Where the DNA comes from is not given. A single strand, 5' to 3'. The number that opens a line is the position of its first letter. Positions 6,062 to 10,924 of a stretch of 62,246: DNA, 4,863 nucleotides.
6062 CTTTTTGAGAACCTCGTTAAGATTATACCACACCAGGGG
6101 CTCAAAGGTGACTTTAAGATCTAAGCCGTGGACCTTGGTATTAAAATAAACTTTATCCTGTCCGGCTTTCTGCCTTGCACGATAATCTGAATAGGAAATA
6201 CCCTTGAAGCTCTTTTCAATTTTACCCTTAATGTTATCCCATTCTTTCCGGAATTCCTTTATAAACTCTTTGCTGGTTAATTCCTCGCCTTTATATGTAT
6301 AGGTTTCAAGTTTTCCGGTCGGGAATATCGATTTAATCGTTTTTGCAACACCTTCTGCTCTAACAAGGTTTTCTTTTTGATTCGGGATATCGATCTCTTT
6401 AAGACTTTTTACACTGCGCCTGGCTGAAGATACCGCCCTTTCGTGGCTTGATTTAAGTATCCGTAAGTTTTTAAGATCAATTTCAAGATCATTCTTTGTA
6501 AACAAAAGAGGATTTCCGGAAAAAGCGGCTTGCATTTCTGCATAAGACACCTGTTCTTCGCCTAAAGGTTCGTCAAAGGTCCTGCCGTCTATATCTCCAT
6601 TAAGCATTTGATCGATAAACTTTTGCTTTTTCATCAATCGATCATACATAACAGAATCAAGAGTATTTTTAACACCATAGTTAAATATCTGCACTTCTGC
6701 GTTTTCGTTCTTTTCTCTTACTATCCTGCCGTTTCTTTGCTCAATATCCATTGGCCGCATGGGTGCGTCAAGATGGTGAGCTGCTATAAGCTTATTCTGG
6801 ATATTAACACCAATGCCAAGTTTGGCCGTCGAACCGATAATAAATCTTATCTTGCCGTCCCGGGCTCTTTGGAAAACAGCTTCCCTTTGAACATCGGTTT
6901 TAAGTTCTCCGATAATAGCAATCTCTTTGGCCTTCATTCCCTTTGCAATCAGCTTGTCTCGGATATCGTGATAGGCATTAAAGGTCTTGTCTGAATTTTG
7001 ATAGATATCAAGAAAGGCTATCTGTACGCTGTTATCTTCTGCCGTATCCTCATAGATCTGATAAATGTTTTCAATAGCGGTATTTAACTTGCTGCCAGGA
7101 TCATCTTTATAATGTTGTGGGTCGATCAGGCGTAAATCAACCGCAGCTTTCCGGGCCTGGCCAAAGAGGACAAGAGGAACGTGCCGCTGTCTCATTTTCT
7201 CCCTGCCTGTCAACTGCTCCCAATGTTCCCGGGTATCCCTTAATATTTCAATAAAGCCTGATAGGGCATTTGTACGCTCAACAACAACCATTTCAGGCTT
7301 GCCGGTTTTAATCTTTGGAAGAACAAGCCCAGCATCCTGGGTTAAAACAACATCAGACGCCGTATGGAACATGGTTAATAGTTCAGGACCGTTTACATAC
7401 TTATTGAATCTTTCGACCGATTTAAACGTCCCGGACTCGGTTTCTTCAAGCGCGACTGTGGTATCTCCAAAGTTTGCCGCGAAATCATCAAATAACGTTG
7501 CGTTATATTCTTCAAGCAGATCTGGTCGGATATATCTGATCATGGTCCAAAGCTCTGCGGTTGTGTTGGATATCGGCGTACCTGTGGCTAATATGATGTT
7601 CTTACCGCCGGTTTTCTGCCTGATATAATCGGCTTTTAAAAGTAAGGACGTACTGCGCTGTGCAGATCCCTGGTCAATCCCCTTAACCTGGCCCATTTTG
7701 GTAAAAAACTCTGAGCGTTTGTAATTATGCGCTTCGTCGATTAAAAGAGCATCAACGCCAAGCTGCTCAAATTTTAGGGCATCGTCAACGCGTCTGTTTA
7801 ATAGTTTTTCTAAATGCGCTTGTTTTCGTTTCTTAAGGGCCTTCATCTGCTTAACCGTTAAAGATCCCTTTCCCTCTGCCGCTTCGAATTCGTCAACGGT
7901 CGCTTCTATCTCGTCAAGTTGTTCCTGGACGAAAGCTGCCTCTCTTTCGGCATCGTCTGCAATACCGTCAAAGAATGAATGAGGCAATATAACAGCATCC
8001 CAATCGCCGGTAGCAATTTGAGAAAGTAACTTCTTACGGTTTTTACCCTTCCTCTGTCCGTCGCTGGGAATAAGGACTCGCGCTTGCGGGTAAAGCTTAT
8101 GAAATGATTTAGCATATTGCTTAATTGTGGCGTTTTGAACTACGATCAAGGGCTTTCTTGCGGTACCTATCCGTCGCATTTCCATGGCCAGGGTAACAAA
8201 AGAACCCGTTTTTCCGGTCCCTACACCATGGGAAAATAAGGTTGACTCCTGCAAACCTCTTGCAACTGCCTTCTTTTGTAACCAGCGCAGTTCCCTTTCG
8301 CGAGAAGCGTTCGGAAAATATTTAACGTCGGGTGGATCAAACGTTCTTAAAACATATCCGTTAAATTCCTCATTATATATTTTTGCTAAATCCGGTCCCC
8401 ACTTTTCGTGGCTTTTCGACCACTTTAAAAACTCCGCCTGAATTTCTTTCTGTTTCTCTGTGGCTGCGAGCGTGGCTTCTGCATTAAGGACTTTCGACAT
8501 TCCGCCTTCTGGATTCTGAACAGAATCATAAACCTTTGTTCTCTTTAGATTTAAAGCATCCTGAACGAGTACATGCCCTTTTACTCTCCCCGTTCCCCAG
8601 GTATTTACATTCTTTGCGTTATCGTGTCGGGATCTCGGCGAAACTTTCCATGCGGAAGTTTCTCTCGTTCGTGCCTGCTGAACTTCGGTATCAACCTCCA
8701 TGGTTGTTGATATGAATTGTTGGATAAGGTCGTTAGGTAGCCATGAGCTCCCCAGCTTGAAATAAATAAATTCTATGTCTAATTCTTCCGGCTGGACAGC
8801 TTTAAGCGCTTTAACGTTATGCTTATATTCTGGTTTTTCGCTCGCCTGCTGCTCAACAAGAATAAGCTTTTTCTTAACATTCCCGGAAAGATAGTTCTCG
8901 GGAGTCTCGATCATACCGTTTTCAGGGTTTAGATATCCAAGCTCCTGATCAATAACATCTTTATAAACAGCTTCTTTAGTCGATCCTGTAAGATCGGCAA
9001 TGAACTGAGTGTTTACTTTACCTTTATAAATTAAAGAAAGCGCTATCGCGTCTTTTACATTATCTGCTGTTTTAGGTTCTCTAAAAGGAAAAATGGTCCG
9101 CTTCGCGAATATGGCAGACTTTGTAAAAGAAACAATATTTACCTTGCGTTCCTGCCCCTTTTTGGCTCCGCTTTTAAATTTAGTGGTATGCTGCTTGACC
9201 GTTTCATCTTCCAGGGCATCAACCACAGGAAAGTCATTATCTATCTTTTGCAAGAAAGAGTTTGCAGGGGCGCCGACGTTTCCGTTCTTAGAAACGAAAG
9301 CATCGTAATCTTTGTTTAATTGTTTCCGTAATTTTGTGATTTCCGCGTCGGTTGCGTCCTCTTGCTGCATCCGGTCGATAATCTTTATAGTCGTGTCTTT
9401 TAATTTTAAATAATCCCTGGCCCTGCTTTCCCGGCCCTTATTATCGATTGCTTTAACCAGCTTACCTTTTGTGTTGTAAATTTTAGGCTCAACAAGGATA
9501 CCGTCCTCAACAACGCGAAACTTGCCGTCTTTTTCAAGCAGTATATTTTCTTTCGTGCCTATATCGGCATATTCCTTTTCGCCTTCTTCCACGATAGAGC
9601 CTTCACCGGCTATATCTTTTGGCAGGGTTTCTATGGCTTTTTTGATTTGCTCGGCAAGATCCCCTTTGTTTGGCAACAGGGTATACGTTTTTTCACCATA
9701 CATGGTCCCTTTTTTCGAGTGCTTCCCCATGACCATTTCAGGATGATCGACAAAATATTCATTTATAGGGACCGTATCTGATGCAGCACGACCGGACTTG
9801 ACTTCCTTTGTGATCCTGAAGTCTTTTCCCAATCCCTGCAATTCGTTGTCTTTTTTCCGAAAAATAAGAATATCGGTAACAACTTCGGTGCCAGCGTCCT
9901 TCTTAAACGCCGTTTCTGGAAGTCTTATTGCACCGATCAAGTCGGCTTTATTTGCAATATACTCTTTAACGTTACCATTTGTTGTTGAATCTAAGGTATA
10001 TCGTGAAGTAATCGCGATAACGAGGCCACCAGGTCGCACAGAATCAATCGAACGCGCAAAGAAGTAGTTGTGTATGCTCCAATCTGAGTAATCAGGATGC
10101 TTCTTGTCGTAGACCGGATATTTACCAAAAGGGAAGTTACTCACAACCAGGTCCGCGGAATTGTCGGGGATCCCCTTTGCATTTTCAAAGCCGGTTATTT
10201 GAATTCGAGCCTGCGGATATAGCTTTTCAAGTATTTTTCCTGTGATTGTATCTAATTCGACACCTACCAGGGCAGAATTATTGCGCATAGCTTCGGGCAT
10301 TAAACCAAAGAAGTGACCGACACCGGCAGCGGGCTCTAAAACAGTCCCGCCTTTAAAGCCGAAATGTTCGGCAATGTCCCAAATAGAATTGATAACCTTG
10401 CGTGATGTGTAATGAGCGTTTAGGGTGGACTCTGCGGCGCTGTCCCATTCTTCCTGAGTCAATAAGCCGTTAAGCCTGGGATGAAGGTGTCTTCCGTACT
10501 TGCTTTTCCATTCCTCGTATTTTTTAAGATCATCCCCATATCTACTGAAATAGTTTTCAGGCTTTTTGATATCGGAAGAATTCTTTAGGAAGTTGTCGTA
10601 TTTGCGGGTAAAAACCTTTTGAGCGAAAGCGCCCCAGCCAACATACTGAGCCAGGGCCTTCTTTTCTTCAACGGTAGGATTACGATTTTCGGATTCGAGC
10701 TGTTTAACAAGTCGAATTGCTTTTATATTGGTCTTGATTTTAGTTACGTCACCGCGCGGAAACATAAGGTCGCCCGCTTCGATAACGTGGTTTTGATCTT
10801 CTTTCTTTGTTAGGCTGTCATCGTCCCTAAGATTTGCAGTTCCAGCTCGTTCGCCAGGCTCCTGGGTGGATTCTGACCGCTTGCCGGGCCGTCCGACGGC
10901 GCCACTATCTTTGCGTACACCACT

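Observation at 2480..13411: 10.9-kb single ORF encoding a 3643-aa polyvalent protein at the distal end of the virion block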

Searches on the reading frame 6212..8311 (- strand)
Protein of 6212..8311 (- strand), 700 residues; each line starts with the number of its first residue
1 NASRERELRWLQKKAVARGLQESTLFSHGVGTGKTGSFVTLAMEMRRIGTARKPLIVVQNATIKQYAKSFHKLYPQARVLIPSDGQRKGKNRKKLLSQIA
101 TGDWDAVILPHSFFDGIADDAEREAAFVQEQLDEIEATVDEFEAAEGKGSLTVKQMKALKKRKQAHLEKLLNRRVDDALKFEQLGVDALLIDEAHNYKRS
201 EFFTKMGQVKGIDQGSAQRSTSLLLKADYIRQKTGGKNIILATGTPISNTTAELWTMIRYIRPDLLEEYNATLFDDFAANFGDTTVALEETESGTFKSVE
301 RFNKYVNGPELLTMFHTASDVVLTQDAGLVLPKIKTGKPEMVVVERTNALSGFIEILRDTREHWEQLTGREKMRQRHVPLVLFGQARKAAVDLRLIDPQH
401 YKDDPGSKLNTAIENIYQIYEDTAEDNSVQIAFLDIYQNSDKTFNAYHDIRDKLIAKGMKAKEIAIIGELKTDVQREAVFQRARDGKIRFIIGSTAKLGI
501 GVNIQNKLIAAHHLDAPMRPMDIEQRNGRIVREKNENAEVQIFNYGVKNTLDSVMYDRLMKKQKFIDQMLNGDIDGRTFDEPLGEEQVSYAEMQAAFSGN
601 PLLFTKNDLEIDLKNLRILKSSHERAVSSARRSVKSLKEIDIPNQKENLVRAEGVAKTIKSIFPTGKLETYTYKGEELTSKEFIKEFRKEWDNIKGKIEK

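Call 13: search_protein_families(library=pfam, proteins=[window:6212-8311:-], max_evalue=1)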
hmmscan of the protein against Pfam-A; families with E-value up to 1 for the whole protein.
window:6212-8311:- (700 aa): 5 families
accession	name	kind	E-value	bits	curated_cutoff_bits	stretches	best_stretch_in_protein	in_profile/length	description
PF00176.29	SNF2-rel_dom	-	3.6e-11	43.2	24.9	1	8-271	6-186/290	SNF2-related domain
PF00271.37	Helicase_C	-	3.5e-06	27.7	23.5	1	462-532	40-108/110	Helicase conserved C-terminal domain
PF04851.21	ResIII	-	1.2e-05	25.7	22.5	1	8-202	4-142/164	Type III restriction enzyme, res subunit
PF00270.35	DEAD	-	0.0039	17.4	26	1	12-109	4-100/167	DEAD/DEAH box helicase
PF00102.32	Y_phosphatase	-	0.18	11.8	20.9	0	225-258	30-62/234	Protein-tyrosine phosphatase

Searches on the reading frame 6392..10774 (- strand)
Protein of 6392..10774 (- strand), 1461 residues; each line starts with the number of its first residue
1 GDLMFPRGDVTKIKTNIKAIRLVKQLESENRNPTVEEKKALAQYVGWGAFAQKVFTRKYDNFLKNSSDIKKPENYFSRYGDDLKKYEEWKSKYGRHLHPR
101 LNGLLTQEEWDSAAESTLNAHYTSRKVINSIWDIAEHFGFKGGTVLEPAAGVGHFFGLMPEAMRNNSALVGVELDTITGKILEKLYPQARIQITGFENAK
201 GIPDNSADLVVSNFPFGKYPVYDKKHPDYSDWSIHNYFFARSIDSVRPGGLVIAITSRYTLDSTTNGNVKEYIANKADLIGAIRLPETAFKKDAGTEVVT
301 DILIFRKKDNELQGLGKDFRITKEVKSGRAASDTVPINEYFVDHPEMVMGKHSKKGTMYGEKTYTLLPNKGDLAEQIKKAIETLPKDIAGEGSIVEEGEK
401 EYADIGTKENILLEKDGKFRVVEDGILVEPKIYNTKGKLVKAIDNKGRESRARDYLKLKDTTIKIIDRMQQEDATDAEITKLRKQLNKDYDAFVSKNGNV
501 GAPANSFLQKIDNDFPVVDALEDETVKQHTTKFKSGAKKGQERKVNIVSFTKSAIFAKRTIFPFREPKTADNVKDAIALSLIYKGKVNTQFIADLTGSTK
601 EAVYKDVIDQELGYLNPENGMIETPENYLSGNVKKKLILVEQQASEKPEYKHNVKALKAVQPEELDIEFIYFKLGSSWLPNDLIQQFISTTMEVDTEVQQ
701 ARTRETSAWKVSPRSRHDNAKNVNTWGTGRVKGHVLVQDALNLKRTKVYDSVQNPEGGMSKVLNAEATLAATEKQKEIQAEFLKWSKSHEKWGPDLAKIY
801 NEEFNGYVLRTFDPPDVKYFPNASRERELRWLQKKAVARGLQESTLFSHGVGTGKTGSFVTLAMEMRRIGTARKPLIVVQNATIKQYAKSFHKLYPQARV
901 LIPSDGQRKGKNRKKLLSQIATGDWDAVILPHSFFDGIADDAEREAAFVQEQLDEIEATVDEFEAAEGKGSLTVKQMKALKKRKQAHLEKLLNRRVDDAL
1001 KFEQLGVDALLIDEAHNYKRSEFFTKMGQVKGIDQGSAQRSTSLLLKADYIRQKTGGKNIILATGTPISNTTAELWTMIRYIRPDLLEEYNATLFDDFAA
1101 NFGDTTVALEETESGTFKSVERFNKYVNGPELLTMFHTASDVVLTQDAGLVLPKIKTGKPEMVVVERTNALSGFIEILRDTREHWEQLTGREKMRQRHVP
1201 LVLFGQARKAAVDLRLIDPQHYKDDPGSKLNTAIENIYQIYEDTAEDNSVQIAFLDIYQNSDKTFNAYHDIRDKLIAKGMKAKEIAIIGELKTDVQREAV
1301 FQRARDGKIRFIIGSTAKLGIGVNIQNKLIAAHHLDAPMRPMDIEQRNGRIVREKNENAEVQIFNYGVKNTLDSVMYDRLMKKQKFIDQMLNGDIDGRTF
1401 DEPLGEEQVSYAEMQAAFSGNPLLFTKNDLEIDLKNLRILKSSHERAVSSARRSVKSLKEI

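Call 83: search_dna_similar(query=window:6392-10774:-, collection=phages, mode=protein, max_rows=40, rows=spread)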
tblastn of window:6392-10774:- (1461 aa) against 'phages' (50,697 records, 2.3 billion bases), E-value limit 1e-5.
Records with a match: 155; places in all: 160; records where one place covers at least 80% of the query: 77.
Best place of each record, by identity: <60% 155.
By first word of the organism name: Bacteriophage 40; Ralstonia 21; Vibrio 17; Escherichia 16; Burkholderia 10; Erwinia 5; Pseudomonas 5; Klebsiella 5; Bacillus 4; Streptococcus 3; and 17 more.
By host as written in the record: - 66; Escherichia coli 7; Ralstonia pseudosolanacearum I-31 (MT043) 5; Burkholderia cenocepacia 4; Ralstonia pseudosolanacearum I-33 (MT061) 4; Klebsiella pneumoniae NI9 3; Ralstonia pseudosolanacearum 3; Vibrio vulnificus 2; and 42 more.
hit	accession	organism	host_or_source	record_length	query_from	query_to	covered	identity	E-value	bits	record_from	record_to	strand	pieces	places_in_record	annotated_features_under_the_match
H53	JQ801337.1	Vibrio phage VvAW1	Vibrio vulnificus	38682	8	1441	98%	36.9%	0e+0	875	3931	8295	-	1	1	DNA methylase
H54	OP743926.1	Erwinia phage Stean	Erwinia amylovora 1/79Sm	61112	8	1437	98%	36.3%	0e+0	830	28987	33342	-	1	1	transglycosylase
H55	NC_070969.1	Pseudomonas phage Itty13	Pseudomonas aeruginosa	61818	8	1437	98%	35.9%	0e+0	841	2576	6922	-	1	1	hypothetical protein (x2)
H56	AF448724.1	Sinorhizobium phage PBC5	Sinorhizobium meliloti 2011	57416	8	1437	98%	35.7%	0e+0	831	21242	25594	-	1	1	orf23: putative DNA methylase | orf30: unknown | orf31: unknown | orf26: unknown | orf29: unknown | and 1 other names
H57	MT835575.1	Bacteriophage sp.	human fecal samples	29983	8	1441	98%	35.5%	0e+0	825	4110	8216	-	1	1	record has no annotation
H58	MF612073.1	Klebsiella phage SopranoGao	Klebsiella pneumoniae 51503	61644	8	1437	98%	35.4%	0e+0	815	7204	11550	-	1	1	PLxRFG protein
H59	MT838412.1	Bacteriophage sp.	human fecal samples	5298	8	1441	98%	34.9%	0e+0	778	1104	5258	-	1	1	record has no annotation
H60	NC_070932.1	Ochrobactrum phage POI1126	Ochrobactrum intermedium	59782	8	1437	98%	34.5%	0e+0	805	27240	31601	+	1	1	DarB-like antirestriction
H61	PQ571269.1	Bacteroides phage BKO1-TP3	Bacteroides koreensis HM3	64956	12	1438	98%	33.1%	0e+0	726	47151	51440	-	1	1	DarB-like antirestriction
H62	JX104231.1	Burkholderia phage BcepMigl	Burkholderia cenocepacia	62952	16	1440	98%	31.6%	0e+0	667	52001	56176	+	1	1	DarB-like antirestriction protein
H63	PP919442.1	Ralstonia phage NK-7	Ralstonia solanacearum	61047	16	1441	98%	31.5%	0e+0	660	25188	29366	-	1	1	DarB-like antirestriction protein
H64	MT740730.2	Ralstonia phage Cimandef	Ralstonia pseudosolanacearum I-31 ...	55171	16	1441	98%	31.3%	0e+0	652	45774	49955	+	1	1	hypothetical protein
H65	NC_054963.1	Ralstonia phage Gervaise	Ralstonia pseudosolanacearum I-15 ...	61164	16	1441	98%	31.3%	0e+0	660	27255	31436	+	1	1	DarB-like antirestriction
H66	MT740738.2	Ralstonia phage Gamede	Ralstonia pseudosolanacearum I-31 ...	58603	16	1441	98%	31.2%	0e+0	647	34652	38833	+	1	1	hypothetical protein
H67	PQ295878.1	Ralstonia phage YL3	Ralstonia pseudosolanacearum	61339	16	1441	98%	31.2%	0e+0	659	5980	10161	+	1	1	hypothetical protein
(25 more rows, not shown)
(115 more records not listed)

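Call 84: search_dna_similar(query=window:6392-10774:-, collection=plasmids, mode=protein, max_rows=12)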
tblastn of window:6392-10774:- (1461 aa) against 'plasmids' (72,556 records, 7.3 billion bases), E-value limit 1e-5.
Records with a match: 2133; places in all: 2241; records where one place covers at least 80% of the query: 1236.
Best place of each record, by identity: <60% 2133.
By first word of the organism name: Escherichia 603; Campylobacter 213; Agrobacterium 165; Rhizobium 87; Rhodococcus 64; Salmonella 60; Enterococcus 59; Listeria 44; Bradyrhizobium 42; Acetobacter 39; and 174 more.
By predicted mobility (MOB-suite, as given by PLSDB): non-mobilizable 1101; conjugative 708; mobilizable 324.
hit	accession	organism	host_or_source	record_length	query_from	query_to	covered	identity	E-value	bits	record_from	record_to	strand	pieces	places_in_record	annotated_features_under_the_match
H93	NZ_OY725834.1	Parabacteroides distasonis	-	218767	5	1425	97%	37.6%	0e+0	971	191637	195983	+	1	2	LPD38 domain-containing protein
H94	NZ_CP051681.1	Cohnella herbarum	cell culture,Fermented liquor based on ...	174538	8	1441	98%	35.9%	0e+0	815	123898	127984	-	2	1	none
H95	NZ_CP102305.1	Clostridium perfringens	swine,mixed culture,fecal sample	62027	11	1441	98%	35.6%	0e+0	819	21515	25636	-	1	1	helicase-related protein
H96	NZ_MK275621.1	Clostridium perfringens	neonatal piglet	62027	11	1441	98%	35.6%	0e+0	819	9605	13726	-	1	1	helicase-related protein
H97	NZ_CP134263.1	Clostridium perfringens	Canis lupus familiaris,bacterial ...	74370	11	1441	98%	35.5%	0e+0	826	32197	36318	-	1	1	helicase-related protein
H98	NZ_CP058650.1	Vallitalea pronyensis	-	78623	12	1441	98%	35.4%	0e+0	791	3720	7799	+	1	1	SNF2-related protein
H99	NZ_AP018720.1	Sulfuricystis multivorans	-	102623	8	1441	97%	35.6%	0e+0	814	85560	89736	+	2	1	DEAD/DEAH box helicase family protein | hypothetical protein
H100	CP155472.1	Fibrella sp. ES10-3-2-2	single cell,soil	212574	2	1433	98%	35.0%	0e+0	854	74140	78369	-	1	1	methyltransferase type 11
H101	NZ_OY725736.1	Monoglobus pectinilyticus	-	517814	8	1441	98%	34.8%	9e-171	806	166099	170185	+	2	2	none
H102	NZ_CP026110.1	Paraburkholderia hospita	Bacteria,soil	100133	8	1440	98%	34.5%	0e+0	772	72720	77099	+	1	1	DEAD/DEAH box helicase family protein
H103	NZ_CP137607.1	Brucella pseudintermedia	Zophobas morio,animal,homogenized ...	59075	8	1437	98%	34.6%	0e+0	802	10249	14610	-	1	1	PLxRFG domain-containing protein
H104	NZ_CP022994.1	Paraburkholderia aromaticivorans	-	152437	8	1440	98%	34.5%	0e+0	774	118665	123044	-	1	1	DEAD/DEAH box helicase family protein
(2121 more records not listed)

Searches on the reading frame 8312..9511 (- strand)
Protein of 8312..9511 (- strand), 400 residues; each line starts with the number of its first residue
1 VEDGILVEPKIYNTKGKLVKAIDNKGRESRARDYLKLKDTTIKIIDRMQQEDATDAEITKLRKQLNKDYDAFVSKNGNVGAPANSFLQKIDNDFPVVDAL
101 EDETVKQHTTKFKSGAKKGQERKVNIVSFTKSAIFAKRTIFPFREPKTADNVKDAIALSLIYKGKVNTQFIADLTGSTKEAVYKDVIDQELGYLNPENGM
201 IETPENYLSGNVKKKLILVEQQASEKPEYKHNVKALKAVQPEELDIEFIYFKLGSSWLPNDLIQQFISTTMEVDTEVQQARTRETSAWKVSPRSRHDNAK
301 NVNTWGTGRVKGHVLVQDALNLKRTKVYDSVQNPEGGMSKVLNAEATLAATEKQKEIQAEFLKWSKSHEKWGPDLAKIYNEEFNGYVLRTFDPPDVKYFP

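Call 13: search_protein_families(library=pfam, proteins=[window:8312-9511:-], max_evalue=1)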
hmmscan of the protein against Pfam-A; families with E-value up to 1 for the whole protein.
window:8312-9511:- (400 aa): 1 family
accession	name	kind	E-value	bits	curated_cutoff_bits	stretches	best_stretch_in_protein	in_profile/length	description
PF19954.5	EAD10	-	0.1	13.1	24.1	1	43-78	9-44/77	Effector-associated domain 10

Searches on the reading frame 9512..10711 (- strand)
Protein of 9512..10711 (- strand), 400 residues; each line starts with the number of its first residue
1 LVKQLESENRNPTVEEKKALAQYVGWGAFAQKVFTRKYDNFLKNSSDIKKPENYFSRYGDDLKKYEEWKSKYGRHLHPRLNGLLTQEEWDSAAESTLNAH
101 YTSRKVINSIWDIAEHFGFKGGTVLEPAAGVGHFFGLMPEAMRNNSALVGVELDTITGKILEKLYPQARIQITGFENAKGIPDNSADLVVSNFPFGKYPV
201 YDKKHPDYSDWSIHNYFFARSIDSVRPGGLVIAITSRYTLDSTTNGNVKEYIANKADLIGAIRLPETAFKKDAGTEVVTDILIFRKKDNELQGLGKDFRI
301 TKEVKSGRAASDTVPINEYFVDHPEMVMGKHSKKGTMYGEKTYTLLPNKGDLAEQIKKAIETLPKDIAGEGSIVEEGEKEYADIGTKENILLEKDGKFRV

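Call 13: search_protein_families(library=pfam, proteins=[window:9512-10711:-], max_evalue=1)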
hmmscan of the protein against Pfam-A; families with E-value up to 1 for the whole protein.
window:9512-10711:- (400 aa): 2 families
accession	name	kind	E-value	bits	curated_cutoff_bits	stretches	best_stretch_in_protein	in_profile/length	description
PF02384.22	N6_Mtase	-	2.7e-05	24.1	20.4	1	99-290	27-236/311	N-6 DNA Methylase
PF07669.17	Eco57I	-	0.0071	16.9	25.3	1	182-262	71-163/171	Eco57I restriction-modification methylase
